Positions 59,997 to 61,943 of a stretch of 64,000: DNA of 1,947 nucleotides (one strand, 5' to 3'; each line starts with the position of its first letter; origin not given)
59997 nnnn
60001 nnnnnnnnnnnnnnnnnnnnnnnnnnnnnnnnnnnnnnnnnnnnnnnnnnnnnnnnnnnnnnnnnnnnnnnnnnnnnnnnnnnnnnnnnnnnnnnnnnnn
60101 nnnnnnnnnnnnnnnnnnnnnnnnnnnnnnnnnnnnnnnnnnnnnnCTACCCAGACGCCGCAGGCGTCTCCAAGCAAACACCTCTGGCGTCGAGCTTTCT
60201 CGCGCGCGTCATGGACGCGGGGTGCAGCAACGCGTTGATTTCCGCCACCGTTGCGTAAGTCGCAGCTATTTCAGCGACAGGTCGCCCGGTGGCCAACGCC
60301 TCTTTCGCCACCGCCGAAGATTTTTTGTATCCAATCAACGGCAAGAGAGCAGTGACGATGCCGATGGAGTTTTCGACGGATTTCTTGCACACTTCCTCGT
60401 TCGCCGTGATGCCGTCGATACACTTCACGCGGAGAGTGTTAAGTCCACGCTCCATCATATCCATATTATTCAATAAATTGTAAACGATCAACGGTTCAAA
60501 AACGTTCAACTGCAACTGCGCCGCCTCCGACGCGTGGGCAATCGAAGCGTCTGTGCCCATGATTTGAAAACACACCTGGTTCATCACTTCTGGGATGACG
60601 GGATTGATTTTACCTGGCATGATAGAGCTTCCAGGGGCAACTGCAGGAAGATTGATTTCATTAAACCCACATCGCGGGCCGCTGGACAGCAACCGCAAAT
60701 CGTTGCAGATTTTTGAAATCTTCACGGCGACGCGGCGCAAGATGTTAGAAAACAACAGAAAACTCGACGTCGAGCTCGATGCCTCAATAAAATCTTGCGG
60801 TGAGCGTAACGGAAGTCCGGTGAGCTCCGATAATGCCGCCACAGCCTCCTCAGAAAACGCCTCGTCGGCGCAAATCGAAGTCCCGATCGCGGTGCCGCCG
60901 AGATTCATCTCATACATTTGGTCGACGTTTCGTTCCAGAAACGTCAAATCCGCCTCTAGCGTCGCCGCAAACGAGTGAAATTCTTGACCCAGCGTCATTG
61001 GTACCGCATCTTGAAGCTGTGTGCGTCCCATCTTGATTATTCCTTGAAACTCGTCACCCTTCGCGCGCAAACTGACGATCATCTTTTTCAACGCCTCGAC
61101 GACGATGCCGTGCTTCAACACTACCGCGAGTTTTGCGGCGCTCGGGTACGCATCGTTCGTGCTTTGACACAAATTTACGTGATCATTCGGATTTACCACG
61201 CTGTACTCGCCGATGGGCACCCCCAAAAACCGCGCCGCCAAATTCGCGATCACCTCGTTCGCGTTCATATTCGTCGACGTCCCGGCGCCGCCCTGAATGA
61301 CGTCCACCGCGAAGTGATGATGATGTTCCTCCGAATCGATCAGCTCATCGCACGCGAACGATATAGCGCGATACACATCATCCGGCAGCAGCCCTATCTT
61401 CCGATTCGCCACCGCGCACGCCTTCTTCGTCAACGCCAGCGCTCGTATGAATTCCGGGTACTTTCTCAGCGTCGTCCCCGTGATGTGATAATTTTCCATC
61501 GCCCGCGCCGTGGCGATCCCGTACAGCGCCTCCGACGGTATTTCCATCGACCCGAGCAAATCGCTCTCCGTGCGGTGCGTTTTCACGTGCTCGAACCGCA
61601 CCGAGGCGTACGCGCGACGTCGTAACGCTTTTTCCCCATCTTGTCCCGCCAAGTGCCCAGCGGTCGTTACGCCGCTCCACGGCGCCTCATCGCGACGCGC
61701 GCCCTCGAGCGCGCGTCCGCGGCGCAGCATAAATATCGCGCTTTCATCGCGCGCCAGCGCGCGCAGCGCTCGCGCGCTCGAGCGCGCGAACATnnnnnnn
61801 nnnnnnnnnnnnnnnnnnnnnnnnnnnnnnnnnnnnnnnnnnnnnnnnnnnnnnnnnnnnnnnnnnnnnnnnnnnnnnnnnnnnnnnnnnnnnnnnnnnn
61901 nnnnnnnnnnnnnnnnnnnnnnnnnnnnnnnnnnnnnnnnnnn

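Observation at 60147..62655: Bacterial-type aspartase gene with a mitochondrial presequence, head-to-head with a thylakoid-lumen TPM gene across a 73-bp spacer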

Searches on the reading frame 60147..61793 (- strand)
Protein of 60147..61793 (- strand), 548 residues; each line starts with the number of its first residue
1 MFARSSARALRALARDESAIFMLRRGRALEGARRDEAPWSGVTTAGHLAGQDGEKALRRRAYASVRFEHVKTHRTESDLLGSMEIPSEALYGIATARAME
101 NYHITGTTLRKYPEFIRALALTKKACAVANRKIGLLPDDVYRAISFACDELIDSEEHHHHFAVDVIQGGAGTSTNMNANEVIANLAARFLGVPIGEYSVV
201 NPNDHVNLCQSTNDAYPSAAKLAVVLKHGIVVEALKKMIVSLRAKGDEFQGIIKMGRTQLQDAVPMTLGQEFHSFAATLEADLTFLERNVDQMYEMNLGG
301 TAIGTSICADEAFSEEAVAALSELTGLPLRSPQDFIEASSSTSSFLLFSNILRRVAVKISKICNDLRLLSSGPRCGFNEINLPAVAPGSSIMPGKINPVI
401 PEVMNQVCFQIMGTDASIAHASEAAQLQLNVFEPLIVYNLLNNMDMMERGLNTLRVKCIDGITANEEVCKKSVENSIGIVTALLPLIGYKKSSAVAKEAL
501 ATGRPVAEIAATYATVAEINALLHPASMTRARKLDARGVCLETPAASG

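Call 4: search_protein_families(library=pfam, proteins=[window:60147-61793:-])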
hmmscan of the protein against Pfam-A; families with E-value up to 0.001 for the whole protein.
window:60147-61793:- (548 aa): 2 families
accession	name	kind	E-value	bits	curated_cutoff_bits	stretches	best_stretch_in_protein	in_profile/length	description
PF00206.25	Lyase_1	-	9.2e-83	278.6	27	1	81-413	1-312/312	Lyase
PF10415.14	FumaraseC_C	-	5.4e-14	52.8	32.5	1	479-530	1-54/54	Fumarase C C-terminus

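Call 5: search_protein_families(library=ncbifam, proteins=[window:60147-61793:-])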
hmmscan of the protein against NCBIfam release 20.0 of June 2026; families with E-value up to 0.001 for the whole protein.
window:60147-61793:- (548 aa): 18 families
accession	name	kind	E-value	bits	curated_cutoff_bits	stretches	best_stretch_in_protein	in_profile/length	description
NF008909.0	PRK12273.1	subfamily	3.5e-198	659.3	510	1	71-532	3-465/474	aspartate ammonia-lyase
TIGR00839.1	aspA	equivalog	4.7e-176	586.3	681.2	1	74-530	1-458/468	aspartate ammonia-lyase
NF011092.0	PRK14515.1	subfamily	6.2e-144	480.4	876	1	69-530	7-467/479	aspartate ammonia-lyase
TIGR00979.1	fumC_II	equivalog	2.5e-127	425.4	664.75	1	73-528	1-456/458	class II fumarate hydratase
NF009089.0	PRK12425.1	equivalog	1.2e-108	363.9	840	1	73-531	2-460/464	class II fumarate hydratase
TIGR00928.1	purB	equivalog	4.9e-16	58.5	326.2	1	207-480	92-358/436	adenylosuccinate lyase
TIGR02426.1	protocat_pcaB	equivalog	1.4e-14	53.8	355.75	1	115-418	20-295/338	3-carboxy-cis,cis-muconate cycloisomerase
TIGR00838.1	argH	equivalog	5.5e-13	48.7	279.5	1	208-430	103-316/455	argininosuccinate lyase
NF002563.0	PRK02186.1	subfamily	7.5e-12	44.3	625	1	206-480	510-775/890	argininosuccinate lyase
NF004631.0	PRK05975.1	equivalog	5.7e-11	42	371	1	222-405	118-289/352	3-carboxy-cis,cis-muconate cycloisomerase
NF008964.0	PRK12308.1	equivalog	3e-09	35.8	657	1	211-476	108-363/624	argininosuccinate lyase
NF006554.0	PRK09053.1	equivalog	9.6e-09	34.5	595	1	123-402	35-292/453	3-carboxy-cis,cis-muconate cycloisomerase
NF005000.0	PRK06389.1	equivalog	2.7e-07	30.1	388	1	243-421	135-302/434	argininosuccinate lyase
NF052535.1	CoM_syn_XcbC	exception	7.6e-07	28.2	575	1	231-482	130-370/495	2-phosphosulfolactate phosphatase XcbC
NF006764.0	PRK09285.1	equivalog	1.7e-06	26.7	446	1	228-399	140-305/456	adenylosuccinate lyase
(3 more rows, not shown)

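Call 6: search_solved_structures(query=window:60147-61793:-, show_alignments=2)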
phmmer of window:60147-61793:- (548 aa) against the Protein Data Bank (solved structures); distinct sequences matched with E-value up to 0.001: 63 (the best 60 are shown).
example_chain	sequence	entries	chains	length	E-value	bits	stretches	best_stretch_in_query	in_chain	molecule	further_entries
3oce_A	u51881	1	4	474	8.4e-153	513.3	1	74-527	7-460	Fumarate lyase:Delta crystallin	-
3ocf_A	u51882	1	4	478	1e-152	513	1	74-517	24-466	Fumarate lyase:Delta crystallin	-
6wng_A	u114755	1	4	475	8.4e-150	503.4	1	67-528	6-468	Aspartate ammonia-lyase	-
1jsw_A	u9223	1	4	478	5.4e-139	467.8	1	74-519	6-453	L-ASPARTATE AMMONIA-LYASE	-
1j3u_A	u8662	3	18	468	7.2e-130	437.7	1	74-529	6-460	aspartase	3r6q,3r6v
8rj0_A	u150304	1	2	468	2.3e-126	426.1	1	74-529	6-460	Aspartate ammonia-lyase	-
8rj1_A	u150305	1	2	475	2.3e-125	422.8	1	71-530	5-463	Aspartate ammonia lyase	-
3r6y_A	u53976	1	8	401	1.4e-115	390.5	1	74-470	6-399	Aspartase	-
3rd8_A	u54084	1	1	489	3.7e-98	333.1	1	72-508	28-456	Fumarate hydratase class II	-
3tv2_A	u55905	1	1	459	4.7e-97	329.4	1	74-529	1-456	Fumarate hydratase, class II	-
3rrp_A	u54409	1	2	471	6.4e-97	329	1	72-508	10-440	Probable fumarate hydratase Fum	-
3qbp_A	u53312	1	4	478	1.6e-95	324.4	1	72-508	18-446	Fumarase Fum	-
7t93_A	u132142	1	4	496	1.6e-94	321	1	71-507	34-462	Fumarate hydratase class II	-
36ad_A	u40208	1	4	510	4.1e-94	319.7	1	66-526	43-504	Fumarate hydratase, mitochondrial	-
2fus_A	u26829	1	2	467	4.4e-94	319.6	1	71-533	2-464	FUMARASE C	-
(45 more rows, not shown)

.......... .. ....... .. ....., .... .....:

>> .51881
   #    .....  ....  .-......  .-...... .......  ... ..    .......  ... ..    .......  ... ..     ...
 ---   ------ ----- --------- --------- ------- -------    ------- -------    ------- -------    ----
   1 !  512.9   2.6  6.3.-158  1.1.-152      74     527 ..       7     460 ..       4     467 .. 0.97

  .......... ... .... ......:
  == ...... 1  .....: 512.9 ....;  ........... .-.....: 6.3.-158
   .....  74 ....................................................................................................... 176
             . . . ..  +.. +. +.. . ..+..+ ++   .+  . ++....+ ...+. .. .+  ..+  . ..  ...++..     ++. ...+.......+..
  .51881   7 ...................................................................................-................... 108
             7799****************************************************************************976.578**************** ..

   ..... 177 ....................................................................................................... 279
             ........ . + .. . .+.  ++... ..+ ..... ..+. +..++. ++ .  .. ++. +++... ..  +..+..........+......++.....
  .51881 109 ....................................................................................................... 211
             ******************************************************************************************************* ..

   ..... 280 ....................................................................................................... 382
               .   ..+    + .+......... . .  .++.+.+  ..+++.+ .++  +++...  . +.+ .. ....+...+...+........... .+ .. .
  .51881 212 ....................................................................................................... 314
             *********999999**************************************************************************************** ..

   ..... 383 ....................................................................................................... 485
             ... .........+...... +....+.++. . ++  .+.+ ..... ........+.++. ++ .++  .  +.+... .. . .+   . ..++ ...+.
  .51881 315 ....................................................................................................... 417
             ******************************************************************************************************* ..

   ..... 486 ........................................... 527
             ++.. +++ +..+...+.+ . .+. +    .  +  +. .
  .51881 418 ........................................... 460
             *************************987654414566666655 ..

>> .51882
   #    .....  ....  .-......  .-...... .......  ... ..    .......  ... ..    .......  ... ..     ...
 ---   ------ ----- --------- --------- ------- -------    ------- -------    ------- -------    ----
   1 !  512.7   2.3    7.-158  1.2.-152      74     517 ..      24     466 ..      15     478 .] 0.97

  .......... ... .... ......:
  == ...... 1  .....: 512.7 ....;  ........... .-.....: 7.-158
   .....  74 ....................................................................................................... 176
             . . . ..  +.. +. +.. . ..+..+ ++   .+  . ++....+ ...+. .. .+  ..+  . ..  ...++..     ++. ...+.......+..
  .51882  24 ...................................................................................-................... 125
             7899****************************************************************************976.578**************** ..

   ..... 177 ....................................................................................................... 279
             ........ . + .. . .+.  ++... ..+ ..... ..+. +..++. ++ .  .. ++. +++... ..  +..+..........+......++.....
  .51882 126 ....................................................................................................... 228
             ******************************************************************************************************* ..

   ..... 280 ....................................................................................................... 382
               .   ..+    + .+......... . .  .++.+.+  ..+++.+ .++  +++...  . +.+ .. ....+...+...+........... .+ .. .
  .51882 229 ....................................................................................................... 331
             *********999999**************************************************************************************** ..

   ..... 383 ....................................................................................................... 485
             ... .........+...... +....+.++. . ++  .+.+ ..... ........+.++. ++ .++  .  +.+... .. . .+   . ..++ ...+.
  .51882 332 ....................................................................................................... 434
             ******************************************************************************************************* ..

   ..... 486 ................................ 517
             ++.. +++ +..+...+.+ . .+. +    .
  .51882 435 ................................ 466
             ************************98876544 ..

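Call 7: find_homologous_proteins(query=window:60147-61793:-, max_evalue=1e-20)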
Query window:60147-61793:- (548 aa): 8000 proteins with E <= 1e-20 among 8000 candidates; the best 120 are listed.
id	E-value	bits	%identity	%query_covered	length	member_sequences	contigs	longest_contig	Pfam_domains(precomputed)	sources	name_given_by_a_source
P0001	0.0e+0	1191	99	100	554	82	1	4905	PF10415.15,PF00206.26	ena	-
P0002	1.8e-273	926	83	92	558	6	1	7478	PF10415.15,PF00206.26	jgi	-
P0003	1.9e-269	913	84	89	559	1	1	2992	PF10415.15,PF00206.26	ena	-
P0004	9.6e-269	911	84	89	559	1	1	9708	PF10415.15,PF00206.26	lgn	-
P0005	1.3e-268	910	80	94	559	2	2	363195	PF10415.15,PF00206.26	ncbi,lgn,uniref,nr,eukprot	ncbi:Fumarate lyase [Ostreococcus tauri]|uniref:Aspartate ammonia-lyase n=1 Tax=Ostreococcus tauri T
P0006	2.3e-268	909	84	89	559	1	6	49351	PF10415.15,PF00206.26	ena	-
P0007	3.1e-268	909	86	86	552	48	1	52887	PF10415.15,PF00206.26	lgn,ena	-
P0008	3.0e-267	906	83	89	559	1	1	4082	PF10415.15,PF00206.26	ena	-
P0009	4.7e-267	905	83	89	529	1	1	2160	PF10415.15,PF00206.26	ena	-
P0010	5.8e-258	875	77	96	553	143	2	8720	PF10415.15,PF00206.26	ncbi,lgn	-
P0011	4.1e-242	823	78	86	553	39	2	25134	PF10415.15,PF00206.26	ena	-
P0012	7.3e-240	815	78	86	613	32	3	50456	PF10415.15,PF00206.26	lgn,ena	-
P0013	2.9e-236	804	78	86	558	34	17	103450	PF10415.15,PF00206.26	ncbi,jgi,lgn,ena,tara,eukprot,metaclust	tara:strand:+ start:422 stop:2098 length:1677 start_codon:yes stop_codon:yes gene_type:complete|eukp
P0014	6.4e-230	783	76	84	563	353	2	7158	PF10415.15,PF00206.26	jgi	-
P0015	9.6e-208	709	70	84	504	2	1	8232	PF10415.15,PF00206.26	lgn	-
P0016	3.9e-205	701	68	86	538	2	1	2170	PF10415.15,PF00206.26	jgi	-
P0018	9.4e-204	696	71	83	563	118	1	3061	PF10415.15,PF00206.26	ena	-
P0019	6.9e-202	690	67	86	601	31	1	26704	PF10415.15,PF00206.26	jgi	jgi:aspartate ammonia-lyase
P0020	9.6e-201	686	65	87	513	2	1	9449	PF10415.15,PF00206.26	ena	-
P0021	2.5e-199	682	68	86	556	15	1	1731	PF10415.15,PF00206.26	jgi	-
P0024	1.3e-196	673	66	87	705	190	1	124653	PF10415.15,PF00206.26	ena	-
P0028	8.3e-196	670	65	87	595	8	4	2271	PF10415.15,PF00206.26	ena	-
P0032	3.3e-194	665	65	87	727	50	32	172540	PF10415.15,PF00206.26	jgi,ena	-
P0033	3.6e-192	658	64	85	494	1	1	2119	PF10415.15,PF00206.26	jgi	jgi:aspartate ammonia-lyase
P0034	1.3e-191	656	66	83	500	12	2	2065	PF10415.15,PF00206.26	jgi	-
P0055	8.3e-164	565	56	86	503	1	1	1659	PF10415.15,PF00206.26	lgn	-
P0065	1.9e-162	560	57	83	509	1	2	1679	PF10415.15,PF00206.26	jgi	jgi:aspartate ammonia-lyase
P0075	1.0e-161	558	57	84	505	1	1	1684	PF10415.15,PF00206.26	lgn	-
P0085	2.2e-161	557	56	84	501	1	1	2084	PF10415.15,PF00206.26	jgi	-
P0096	2.2e-160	553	56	85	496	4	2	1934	PF10415.15,PF00206.26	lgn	-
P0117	4.0e-159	549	52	88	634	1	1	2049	PF10415.15,PF00206.26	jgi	jgi:aspartate ammonia-lyase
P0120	5.7e-159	549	57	83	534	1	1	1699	PF10415.15,PF00206.26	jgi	-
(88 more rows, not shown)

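Call 8: find_encoding_contigs(protein=window:60147-61793:-, flank=5000, max_places=6)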
Protein window:60147-61793:- (548 aa): 24 contigs read that carry it; 6 places shown.
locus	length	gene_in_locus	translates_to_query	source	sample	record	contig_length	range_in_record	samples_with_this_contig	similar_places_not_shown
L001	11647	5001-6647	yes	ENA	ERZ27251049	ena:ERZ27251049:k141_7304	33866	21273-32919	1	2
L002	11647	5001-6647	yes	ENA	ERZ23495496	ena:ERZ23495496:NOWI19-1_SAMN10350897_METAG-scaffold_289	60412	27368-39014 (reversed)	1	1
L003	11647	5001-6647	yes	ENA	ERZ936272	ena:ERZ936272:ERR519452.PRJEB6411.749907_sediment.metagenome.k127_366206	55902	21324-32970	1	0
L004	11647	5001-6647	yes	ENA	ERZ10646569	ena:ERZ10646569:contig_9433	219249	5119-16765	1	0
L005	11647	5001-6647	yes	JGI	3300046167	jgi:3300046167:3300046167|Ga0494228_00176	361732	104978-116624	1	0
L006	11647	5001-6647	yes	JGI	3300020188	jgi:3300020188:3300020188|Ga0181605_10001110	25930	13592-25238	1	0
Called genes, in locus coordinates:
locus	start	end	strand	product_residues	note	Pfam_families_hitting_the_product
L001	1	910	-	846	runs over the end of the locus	PF12014:Cyclin_D1_bind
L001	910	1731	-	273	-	PF00702:Hydrolase, PF13419:HAD_2 (faint)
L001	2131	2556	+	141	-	-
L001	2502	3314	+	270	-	PF00153:Mito_carr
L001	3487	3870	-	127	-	PF00166:Cpn10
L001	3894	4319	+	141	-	-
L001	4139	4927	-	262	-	PF04536:TPM_phosphatase (weak)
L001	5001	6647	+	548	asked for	PF00206:Lyase_1, PF10415:FumaraseC_C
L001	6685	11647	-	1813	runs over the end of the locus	PF12698:ABC2_membrane_3, PF00005:ABC_tran, PF13304:AAA_21 (weak), PF26955:ACT_13, PF12698:ABC2_membrane_3, PF00005:ABC_tran, PF13304:AAA_21 (weak)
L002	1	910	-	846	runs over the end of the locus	PF12014:Cyclin_D1_bind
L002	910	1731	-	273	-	PF00702:Hydrolase, PF13419:HAD_2 (faint)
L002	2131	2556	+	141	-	-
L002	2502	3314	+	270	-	PF00153:Mito_carr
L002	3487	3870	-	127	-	PF00166:Cpn10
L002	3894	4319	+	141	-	-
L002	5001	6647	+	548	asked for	PF00206:Lyase_1, PF10415:FumaraseC_C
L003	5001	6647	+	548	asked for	PF00206:Lyase_1, PF10415:FumaraseC_C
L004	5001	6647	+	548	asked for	PF00206:Lyase_1, PF10415:FumaraseC_C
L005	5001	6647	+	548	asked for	PF00206:Lyase_1, PF10415:FumaraseC_C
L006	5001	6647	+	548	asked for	PF00206:Lyase_1, PF10415:FumaraseC_C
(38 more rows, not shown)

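Call 9: list_cluster_members(proteins=[window:60147-61793:-, P0005, P0007, P0010, P0013, P0012, P0014, P0019, P0024, P0032])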
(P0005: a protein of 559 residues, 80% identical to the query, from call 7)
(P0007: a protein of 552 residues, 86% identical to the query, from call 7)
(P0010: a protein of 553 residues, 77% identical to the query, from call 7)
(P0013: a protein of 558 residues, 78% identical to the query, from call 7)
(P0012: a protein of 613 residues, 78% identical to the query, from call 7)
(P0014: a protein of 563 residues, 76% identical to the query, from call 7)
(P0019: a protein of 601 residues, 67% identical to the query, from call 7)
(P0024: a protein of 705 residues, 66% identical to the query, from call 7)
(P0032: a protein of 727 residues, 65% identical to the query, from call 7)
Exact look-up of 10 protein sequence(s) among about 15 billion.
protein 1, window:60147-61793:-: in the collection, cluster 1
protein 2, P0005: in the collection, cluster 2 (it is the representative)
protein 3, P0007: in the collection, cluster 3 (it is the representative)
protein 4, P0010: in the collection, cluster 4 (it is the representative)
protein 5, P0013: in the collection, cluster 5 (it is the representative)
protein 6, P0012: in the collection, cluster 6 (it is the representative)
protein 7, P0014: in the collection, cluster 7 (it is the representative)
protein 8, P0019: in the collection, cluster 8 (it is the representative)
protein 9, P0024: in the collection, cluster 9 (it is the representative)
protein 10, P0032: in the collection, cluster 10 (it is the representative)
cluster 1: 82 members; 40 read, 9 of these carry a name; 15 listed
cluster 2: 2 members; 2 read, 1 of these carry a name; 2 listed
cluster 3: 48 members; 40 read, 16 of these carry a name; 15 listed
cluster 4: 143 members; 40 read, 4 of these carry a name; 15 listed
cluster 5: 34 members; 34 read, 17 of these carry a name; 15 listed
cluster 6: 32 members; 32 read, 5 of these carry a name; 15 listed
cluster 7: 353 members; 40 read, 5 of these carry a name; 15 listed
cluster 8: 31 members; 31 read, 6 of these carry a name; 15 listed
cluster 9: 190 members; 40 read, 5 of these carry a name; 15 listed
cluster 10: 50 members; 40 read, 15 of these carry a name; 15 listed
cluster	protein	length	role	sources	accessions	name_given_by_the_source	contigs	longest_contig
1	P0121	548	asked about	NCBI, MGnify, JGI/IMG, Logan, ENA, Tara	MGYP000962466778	FL=1 | aspartate ammonia-lyase | strand:- start:5638 stop:7284 length:1647 start_codon:yes stop_codon:yes ...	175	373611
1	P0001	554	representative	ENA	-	-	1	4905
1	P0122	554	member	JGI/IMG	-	aspartate ammonia-lyase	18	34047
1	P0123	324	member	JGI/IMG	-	aspartate ammonia-lyase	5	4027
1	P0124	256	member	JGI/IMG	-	aspartate ammonia-lyase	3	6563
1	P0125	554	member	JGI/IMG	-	aspartate ammonia-lyase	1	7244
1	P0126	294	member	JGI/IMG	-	aspartate ammonia-lyase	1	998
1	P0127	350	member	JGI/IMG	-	aspartate ammonia-lyase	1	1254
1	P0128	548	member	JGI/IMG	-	aspartate ammonia-lyase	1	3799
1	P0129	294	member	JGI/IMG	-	aspartate ammonia-lyase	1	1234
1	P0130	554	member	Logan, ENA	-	-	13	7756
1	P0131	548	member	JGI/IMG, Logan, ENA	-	-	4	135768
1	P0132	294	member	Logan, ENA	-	-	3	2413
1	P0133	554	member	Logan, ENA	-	-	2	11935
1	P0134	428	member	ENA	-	-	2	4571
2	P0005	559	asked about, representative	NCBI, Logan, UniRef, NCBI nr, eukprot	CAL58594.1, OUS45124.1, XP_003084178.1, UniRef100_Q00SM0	Fumarate lyase [Ostreococcus tauri] | Aspartate ammonia-lyase n=1 Tax=Ostreococcus tauri TaxID=70448 RepID=Q00SM0_OSTTA | XP_003084178.1 Fumarate lyase [Ostreococcus tauri]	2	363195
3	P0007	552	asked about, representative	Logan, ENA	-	-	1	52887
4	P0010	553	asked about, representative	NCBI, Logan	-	-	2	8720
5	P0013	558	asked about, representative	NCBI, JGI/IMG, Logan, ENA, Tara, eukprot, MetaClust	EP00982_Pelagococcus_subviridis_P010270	strand:+ start:422 stop:2098 length:1677 start_codon:yes stop_codon:yes gene_type:complete | 30980-Pelagococcus_subviridis.AAC.49 | TARA_145_SRF_0.22-3_scaffold261934_1_gene264780 COG1027 ""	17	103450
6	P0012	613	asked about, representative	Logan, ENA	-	-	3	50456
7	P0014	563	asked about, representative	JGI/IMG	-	-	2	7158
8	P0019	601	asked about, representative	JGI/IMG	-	aspartate ammonia-lyase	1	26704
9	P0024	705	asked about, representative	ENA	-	-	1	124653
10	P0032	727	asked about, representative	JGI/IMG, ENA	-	-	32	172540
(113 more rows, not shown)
